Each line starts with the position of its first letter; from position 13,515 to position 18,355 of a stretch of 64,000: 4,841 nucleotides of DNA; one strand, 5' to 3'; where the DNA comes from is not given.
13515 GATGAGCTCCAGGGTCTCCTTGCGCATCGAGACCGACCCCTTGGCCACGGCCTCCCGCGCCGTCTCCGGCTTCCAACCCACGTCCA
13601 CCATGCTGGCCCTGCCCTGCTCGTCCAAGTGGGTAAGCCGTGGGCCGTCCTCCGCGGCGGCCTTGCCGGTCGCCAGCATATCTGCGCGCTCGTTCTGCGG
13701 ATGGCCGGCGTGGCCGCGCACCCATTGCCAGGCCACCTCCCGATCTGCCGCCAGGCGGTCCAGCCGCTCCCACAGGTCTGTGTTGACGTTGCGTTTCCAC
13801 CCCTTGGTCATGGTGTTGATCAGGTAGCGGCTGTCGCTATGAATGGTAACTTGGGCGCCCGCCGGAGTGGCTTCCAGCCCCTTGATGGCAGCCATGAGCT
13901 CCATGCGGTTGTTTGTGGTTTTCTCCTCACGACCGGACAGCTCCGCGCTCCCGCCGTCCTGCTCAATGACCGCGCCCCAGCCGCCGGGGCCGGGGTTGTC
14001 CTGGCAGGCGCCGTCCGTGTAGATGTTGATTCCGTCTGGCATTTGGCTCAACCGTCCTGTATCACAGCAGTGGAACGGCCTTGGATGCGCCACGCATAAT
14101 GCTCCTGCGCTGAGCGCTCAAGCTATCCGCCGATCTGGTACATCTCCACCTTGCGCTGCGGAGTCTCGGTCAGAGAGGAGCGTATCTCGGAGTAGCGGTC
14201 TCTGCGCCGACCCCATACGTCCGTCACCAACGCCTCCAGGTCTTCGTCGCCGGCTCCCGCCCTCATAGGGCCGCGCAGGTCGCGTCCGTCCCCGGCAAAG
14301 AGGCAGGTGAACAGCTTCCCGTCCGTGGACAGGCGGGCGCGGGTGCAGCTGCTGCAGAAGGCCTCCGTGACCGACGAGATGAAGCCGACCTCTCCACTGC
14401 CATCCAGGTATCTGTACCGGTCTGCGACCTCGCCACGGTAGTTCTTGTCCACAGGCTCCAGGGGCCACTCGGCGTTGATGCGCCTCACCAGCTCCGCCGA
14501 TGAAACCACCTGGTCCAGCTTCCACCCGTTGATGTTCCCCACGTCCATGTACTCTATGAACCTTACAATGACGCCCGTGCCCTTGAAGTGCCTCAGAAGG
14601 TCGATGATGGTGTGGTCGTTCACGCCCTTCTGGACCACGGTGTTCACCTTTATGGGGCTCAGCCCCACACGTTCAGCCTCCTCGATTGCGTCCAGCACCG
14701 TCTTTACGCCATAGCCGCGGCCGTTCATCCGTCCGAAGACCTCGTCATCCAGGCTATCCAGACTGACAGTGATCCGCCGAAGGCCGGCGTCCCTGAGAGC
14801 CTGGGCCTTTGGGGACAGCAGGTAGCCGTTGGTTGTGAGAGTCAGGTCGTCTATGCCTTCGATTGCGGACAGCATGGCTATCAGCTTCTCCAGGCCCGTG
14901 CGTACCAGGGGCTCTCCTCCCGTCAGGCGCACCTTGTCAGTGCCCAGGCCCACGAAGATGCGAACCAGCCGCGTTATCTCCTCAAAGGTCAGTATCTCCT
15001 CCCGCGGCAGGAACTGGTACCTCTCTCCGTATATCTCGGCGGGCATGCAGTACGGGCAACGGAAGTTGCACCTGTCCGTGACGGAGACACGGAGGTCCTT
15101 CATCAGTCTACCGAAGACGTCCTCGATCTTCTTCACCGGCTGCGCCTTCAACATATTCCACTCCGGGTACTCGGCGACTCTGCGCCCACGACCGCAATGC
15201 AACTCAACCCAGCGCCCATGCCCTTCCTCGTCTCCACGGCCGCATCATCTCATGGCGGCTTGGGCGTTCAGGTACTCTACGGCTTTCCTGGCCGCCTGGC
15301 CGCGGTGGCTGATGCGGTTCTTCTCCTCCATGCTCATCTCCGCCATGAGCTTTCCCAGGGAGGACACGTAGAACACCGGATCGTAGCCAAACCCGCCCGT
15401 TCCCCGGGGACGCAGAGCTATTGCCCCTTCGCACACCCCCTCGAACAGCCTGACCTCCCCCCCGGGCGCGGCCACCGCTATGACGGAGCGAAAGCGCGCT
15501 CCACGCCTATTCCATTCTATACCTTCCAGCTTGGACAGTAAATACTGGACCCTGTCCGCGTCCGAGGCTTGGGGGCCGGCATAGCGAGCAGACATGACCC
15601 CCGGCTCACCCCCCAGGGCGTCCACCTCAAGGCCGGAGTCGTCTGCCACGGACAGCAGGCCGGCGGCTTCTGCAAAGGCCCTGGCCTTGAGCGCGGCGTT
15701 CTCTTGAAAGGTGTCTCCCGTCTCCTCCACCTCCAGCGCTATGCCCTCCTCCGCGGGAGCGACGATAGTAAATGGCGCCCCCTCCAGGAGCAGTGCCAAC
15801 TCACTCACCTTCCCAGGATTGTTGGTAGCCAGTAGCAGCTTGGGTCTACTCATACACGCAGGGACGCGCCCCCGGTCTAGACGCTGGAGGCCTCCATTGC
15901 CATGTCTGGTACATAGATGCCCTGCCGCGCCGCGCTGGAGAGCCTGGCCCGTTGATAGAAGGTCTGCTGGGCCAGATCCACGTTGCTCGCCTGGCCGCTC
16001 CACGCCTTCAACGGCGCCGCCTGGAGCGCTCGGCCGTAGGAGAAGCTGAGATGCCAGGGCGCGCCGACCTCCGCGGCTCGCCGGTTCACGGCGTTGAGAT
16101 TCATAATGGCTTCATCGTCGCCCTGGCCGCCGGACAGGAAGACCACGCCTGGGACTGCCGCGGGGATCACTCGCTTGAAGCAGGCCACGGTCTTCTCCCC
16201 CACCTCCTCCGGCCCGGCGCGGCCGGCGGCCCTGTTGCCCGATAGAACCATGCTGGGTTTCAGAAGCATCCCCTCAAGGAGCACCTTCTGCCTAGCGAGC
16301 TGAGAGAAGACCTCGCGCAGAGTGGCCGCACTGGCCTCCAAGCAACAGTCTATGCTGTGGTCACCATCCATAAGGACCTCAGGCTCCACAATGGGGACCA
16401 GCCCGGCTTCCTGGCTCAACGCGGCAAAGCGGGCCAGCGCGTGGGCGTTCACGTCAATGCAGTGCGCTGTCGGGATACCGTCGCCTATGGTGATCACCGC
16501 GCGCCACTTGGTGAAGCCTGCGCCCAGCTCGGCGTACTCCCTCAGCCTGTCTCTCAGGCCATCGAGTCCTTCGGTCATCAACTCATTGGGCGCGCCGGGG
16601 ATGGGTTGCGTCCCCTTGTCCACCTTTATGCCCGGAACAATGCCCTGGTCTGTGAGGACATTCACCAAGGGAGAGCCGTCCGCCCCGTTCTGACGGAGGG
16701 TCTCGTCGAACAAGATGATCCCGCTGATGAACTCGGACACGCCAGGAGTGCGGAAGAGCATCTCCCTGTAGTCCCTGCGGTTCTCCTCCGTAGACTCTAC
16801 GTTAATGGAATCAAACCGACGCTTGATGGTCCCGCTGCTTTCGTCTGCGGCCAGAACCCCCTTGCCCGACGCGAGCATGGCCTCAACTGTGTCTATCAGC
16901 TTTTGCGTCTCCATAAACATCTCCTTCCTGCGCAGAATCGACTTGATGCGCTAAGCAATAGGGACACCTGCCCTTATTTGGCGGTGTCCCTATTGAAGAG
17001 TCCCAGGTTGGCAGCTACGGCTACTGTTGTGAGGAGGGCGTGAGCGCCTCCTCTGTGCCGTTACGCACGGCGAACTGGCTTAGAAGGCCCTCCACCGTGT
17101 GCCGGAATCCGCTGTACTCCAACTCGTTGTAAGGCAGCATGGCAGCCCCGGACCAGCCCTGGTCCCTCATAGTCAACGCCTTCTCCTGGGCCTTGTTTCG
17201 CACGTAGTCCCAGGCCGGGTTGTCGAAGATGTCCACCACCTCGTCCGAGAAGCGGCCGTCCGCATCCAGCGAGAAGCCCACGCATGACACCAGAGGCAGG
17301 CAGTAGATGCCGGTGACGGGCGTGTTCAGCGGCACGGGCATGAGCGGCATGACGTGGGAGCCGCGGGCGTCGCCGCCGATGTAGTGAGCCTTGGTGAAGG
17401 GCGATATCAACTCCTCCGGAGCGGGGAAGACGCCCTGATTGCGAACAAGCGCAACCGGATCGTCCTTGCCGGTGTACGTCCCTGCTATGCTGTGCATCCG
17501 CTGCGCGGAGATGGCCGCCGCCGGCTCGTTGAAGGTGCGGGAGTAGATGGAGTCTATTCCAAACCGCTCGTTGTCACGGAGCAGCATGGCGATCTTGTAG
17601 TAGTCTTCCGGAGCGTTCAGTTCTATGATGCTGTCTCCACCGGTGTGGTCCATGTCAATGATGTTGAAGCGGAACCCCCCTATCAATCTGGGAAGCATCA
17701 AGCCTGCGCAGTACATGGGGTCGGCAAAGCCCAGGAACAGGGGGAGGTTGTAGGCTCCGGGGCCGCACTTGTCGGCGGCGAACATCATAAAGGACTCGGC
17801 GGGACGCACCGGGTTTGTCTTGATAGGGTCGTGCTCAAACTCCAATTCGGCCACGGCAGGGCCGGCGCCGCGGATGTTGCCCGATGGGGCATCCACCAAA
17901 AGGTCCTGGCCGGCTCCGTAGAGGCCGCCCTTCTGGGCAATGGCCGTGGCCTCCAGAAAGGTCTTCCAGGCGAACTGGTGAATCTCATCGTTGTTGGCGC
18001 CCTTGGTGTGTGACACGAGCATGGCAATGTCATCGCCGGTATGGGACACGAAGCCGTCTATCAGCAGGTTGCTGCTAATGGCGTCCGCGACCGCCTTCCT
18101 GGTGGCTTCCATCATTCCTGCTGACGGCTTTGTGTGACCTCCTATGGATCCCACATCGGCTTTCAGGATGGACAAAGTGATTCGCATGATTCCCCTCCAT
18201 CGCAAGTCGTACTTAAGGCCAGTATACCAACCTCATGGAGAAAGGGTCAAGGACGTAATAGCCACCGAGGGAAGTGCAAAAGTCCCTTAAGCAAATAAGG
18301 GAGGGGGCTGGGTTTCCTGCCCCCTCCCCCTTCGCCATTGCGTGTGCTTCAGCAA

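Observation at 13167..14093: Single ORF fusing an intact RNase HI domain to MoaC, directly downstream of moaA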

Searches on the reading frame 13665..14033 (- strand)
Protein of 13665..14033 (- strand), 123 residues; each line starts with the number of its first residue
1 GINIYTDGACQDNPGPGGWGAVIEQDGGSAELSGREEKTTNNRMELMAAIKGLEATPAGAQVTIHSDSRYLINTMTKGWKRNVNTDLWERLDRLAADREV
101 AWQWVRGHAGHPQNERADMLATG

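Call 15: find_related_loci(query=A2, collection=genome_contigs, flank=6000)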
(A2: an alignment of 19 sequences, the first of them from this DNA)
Query A2 (123 aa) in genome_contigs; peptide patterns used: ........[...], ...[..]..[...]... (x = any residue, [..] = any of these).
600 stretches matched a pattern (row limit reached: there are more); 598 encode a relative of the query (tblastn E <= 1e-3); the best 80 are kept; 80 distinct loci.
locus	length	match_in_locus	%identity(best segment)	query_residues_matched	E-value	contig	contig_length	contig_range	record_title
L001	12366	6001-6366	82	2-123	2e-69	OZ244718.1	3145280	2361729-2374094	MAG: Dehalococcoidia bacterium isolate 64a180b2-7017-4824-b5be-e5f766f304e8 genome assembly, chromosome: 1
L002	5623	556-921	60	2-122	2e-47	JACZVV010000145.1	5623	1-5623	MAG: Chloroflexota bacterium isolate B19T1B8 B19T1B8_NODE31979, whole genome shotgun sequence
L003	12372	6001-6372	58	2-122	1e-46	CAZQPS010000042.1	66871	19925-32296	MAG TPA_asm: uncultured Dehalococcoidia bacterium isolate SRP092796_co1_731 genome assembly, contig: k141_5377769, whole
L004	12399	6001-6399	54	2-121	7e-42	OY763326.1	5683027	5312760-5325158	MAG: Alphaproteobacteria bacterium isolate a2cc6ff1-66e2-439d-8a67-f3e3a687b116 genome assembly, chromosome: 1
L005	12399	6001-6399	55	2-121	1e-41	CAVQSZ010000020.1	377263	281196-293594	MAG: uncultured Alphaproteobacteria bacterium isolate MFD00031.bin.2.110 genome assembly, contig: contig_31653, whole ge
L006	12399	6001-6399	52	2-121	2e-40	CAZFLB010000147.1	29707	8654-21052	MAG TPA_asm: uncultured Acidobacteriota bacterium isolate SRP092796_co1_581 genome assembly, contig: k141_7268953, whole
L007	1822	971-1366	52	2-122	1e-40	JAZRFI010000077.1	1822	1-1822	MAG: Eubacteriales bacterium isolate T1900045495_YK20190189.MAGScoT_cleanbin_000010 SGB_7430_k141_4277143, whole genome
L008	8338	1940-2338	54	2-121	8e-40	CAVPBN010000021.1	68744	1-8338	MAG: uncultured Alphaproteobacteria bacterium isolate MFD00031.bin.1.8 genome assembly, contig: contig_40083, whole geno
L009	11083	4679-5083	52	2-122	6e-40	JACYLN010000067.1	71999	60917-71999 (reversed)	MAG: Leptolyngbyaceae cyanobacterium C42_A2020_001 NODE_945_length_71999_cov_9.515776, whole genome shotgun sequence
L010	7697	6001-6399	54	2-121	9e-40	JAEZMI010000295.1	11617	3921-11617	MAG: Proteobacteria bacterium isolate OH_CFB_109 k127_277300, whole genome shotgun sequence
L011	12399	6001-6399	53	2-121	9e-40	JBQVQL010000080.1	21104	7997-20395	MAG: Phreatobacter sp. isolate CCAP3414PS_2 k141_60286_length_21104_cov_14.0000, whole genome shotgun sequence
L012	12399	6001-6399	53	2-121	2e-39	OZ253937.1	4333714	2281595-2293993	MAG: Alphaproteobacteria bacterium isolate 26bd64c0-0f2d-4e52-a063-61ff611ccdf2 genome assembly, chromosome: 1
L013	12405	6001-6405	49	2-122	3e-39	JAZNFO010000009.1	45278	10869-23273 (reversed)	MAG: Clostridia bacterium isolate T1900044714_TS20190180.MAGScoT_cleanbin_000012 SGB_1856_k141_1516691, whole genome sho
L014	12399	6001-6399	50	2-121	6e-39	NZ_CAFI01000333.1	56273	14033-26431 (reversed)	Bradyrhizobium sp. ORS 375 strain ORS375, whole genome shotgun sequence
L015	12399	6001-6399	52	2-121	4e-39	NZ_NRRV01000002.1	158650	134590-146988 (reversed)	Thiohalocapsa halophila strain DSM 6210 scaffold0002, whole genome shotgun sequence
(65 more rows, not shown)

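Call 19: search_protein_families(library=pfam, proteins=[L001:5998-6867:+, L001:5350-5940:+, L001:4151-5158:+, L001:3531-4142:+, L001:6868-7395:-, L003:5998-6885:+, L003:4924-5958:+, L003:4169-4804:+, L002:553-1470:+, L002:8-556:+], max_evalue=0.001)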
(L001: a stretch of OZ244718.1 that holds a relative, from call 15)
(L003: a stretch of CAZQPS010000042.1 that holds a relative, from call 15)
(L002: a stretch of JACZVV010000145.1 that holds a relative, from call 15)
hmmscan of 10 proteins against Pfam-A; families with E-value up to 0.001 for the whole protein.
L001:5998-6867:+ (289 aa): 3 families
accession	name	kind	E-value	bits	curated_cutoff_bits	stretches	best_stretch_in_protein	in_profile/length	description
PF01967.27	MoaC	-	5e-61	205.1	27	1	145-280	1-136/136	MoaC family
PF00075.30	RNase_H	-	4.6e-33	114.8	25.8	1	4-123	6-138/141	RNase H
PF13456.12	RVT_3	-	0.00013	22.4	21.6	1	6-121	2-120/123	Reverse transcriptase-like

L001:5350-5940:+ (196 aa): 1 family
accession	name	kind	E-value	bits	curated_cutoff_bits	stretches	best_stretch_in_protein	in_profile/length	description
PF19865.4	DUF6338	-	1.5e-13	51.2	26.5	1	2-178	4-175/205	Family of unknown function (DUF6338)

L001:4151-5158:+ (335 aa): 3 families
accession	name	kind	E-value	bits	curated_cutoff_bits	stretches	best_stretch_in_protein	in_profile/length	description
PF04055.27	Radical_SAM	-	3.4e-37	128.6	29.5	1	15-180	1-164/166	Radical SAM superfamily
PF06463.18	Mob_synth_C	-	9.4e-37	126.3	37.4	1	188-314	2-127/128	Molybdenum Cofactor Synthesis C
PF13353.11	Fer4_12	-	4.2e-05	24.3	22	1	20-125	14-114/137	4Fe-4S single cluster domain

L001:3531-4142:+ (203 aa): 1 family
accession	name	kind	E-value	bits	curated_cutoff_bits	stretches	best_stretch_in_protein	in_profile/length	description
PF01725.21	Ham1p_like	-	1.2e-61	208.3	22.5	1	7-194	1-185/186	Ham1 family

L001:6868-7395:- (175 aa): 0 families

L003:5998-6885:+ (295 aa): 3 families
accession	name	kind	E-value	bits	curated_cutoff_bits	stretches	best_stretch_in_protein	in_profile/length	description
PF01967.27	MoaC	-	3.8e-59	199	27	1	152-287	1-136/136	MoaC family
PF00075.30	RNase_H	-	4.8e-34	118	25.8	1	3-128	5-140/141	RNase H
PF13456.12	RVT_3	-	0.00032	21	21.6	1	6-109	2-109/123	Reverse transcriptase-like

L003:4924-5958:+ (344 aa): 3 families
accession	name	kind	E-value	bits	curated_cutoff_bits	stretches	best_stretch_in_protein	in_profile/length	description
PF06463.18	Mob_synth_C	-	1.4e-38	132.2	37.4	1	195-320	3-127/128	Molybdenum Cofactor Synthesis C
PF04055.27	Radical_SAM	-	7.3e-35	121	29.5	1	21-187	1-165/166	Radical SAM superfamily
PF13353.11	Fer4_12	-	0.00023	21.9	22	1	25-129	13-112/137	4Fe-4S single cluster domain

L003:4169-4804:+ (211 aa): 1 family
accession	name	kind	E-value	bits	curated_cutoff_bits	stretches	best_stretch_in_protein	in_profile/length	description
PF01725.21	Ham1p_like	-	3.2e-62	210.2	22.5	1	18-204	1-185/186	Ham1 family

L002:553-1470:+ (305 aa): 2 families
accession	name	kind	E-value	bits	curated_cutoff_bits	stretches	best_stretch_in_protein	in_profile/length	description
PF01967.27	MoaC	-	9.3e-58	194.5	27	1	162-297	1-136/136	MoaC family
PF00075.30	RNase_H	-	6e-30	104.7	25.8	1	3-126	5-140/141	RNase H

L002:8-556:+ (182 aa): 0 families

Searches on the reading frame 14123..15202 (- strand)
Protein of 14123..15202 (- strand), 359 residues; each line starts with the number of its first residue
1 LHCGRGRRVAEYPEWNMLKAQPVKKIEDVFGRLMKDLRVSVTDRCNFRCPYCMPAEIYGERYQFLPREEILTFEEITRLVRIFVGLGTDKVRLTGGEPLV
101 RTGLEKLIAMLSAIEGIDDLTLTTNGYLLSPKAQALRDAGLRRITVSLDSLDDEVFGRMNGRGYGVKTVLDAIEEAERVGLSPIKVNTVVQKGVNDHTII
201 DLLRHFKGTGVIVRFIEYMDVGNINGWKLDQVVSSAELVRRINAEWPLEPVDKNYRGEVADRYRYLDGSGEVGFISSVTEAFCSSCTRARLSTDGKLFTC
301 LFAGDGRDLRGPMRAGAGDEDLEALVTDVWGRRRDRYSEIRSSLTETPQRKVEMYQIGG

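Call 3: search_protein_families(library=pfam, proteins=[window:14123-15202:-], max_evalue=0.01)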
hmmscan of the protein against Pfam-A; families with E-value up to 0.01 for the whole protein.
window:14123-15202:- (359 aa): 3 families
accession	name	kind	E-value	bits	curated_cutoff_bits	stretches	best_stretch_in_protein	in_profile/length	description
PF06463.18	Mob_synth_C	-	2.4e-37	128.2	37.4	1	212-338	2-127/128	Molybdenum Cofactor Synthesis C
PF04055.27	Radical_SAM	-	1e-36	127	29.5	1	39-204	1-164/166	Radical SAM superfamily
PF13353.11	Fer4_12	-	0.00068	20.4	22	1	43-146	13-111/137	4Fe-4S single cluster domain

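Call 4: search_protein_families(library=ncbifam, proteins=[window:14123-15202:-], max_evalue=0.01)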
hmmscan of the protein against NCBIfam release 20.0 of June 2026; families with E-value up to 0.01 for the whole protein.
window:14123-15202:- (359 aa): 62 families (the best 25 are shown)
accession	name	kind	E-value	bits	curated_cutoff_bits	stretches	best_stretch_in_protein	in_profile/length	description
TIGR02666.1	moaA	equivalog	1.9e-115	385.4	284.05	1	27-359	2-336/336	GTP 3',8-cyclase MoaA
TIGR02668.1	moaA_archaeal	equivalog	1.2e-68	231.4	325.25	1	26-337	1-302/303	GTP 3',8-cyclase MoaA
NF001199.0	PRK00164.2-1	equivalog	1.1e-64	218.5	231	1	25-334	2-302/308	GTP 3',8-cyclase MoaA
NF045646.2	rSAM_Se_TrsS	equivalog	2.5e-19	69.1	490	1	39-214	90-259/441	radical SAM (seleno)protein TrsS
NF045702.1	rSAM_GDGT_ether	equivalog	9.3e-19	67.4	450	1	39-221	90-268/486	tetraether lipid synthase Tes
TIGR04347.1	pseudo_SAM_Halo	equivalog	4.5e-18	65.7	525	1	40-206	43-202/390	TIGR04347 family pseudo-SAM/SPASM protein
NF038283.1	viperin_w_prok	equivalog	1.2e-17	64.1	180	1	41-206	8-178/281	viperin family antiviral radical SAM protein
NF045574.1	sacti_mat_StsB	exception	1.2e-15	57.4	625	1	39-217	100-268/466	StsB family radical SAM/SPASM domain sactipeptide maturase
TIGR02109.1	PQQ_syn_pqqE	equivalog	1.3e-15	57.2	381.35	1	38-220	10-186/358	pyrroloquinoline quinone biosynthesis protein PqqE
NF050035.1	rSAM_WgK_link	exception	2.5e-15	56.3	650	1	38-197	12-164/367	radical SAM/SPASM peptide maturase WgkB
TIGR04545.1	rSAM_ahbD_hemeb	equivalog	3.4e-14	53.1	500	1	40-240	5-196/339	heme b synthase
TIGR04317.1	W_rSAM_matur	equivalog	7.5e-14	51.6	380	1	34-177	3-137/349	tungsten cofactor oxidoreductase radical SAM maturase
TIGR04251.1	SCM_rSAM_ScmF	equivalog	1e-13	51.4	400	1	37-196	6-161/353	SynChlorMet cassette radical SAM/SPASM protein ScmF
TIGR04311.1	rSAM_Geo_metal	subfamily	1.7e-12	47.1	400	1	36-191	4-160/423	radical SAM/SPASM family putative metalloenzyme maturase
TIGR04466.1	rSAM_BlsE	equivalog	4.6e-12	46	400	1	42-267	10-225/327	cytosylglucuronate decarboxylase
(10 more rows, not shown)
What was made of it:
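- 14123..15154 (-): moaA (GTP 3',8-cyclase), 343 aa from the conserved ATG; the mechanical ORF runs to 15202. TIGR02666 385 bits (call 4); Radical_SAM + Mob_synth_C (call 3).
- Checked: moaA upstream. moaA (TIGR02666, 385 bits, call 4) ends at 14123.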

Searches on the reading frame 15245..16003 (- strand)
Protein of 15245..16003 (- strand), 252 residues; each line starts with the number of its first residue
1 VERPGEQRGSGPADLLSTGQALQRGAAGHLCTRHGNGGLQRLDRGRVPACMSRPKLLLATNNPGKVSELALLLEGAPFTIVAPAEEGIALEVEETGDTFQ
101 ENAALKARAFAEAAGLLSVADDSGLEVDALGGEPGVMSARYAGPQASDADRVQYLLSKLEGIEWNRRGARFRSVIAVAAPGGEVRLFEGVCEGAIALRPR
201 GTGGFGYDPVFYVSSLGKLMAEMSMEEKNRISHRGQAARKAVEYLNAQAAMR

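Call 3: search_protein_families(library=pfam, proteins=[window:15245-16003:-], max_evalue=0.01)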
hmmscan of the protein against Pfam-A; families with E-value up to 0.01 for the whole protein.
window:15245-16003:- (252 aa): 1 family
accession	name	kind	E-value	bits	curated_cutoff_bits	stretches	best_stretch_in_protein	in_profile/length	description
PF01725.21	Ham1p_like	-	3.7e-63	213.2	22.5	1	56-243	1-185/186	Ham1 family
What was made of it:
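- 15245..15853 (-): Ham1/RdgB-type non-canonical purine NTP pyrophosphatase (about 202 aa); first gene of the conserved Ham1-moaA-fusion triad. Pfam Ham1p_like 213 bits (call 3).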

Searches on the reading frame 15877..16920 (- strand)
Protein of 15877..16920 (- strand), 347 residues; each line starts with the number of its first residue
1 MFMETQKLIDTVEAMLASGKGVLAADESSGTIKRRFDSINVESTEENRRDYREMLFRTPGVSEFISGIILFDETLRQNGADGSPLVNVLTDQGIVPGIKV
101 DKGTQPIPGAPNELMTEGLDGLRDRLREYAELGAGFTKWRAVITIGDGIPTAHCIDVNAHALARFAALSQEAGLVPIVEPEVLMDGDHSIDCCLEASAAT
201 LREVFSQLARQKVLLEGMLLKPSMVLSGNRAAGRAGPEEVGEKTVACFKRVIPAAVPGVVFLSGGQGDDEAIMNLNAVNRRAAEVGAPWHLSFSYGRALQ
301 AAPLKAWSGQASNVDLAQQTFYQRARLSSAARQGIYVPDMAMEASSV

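Call 50: search_protein_families(library=pfam, proteins=[window:15877-16920:-], max_evalue=0.001)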
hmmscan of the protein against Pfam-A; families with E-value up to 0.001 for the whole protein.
window:15877-16920:- (347 aa): 1 family
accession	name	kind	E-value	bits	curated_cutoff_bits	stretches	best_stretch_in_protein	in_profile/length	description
PF00274.25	Glycolytic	-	2.3e-130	434.9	22.2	1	8-344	2-337/349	Fructose-bisphosphate aldolase class-I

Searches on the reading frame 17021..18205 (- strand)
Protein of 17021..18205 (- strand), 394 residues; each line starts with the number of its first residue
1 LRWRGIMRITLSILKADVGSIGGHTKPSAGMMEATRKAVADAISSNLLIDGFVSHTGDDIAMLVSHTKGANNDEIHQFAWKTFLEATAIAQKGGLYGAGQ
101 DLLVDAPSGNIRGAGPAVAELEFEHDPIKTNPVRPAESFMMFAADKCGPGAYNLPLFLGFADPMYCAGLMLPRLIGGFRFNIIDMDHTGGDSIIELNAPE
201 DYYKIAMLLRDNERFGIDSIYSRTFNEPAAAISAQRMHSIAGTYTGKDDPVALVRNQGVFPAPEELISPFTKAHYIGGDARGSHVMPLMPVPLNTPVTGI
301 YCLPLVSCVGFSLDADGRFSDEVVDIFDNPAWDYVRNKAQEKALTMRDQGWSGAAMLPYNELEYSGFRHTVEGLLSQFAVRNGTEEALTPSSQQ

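Call 50: search_protein_families(library=pfam, proteins=[window:17021-18205:-], max_evalue=0.001)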
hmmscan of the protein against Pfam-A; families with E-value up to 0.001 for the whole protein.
window:17021-18205:- (394 aa): 1 family
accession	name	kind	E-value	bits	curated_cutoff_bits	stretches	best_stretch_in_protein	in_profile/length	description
PF01950.21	FBPase_3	-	6.9e-137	456.9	25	1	8-378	1-360/361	Fructose-1,6-bisphosphatase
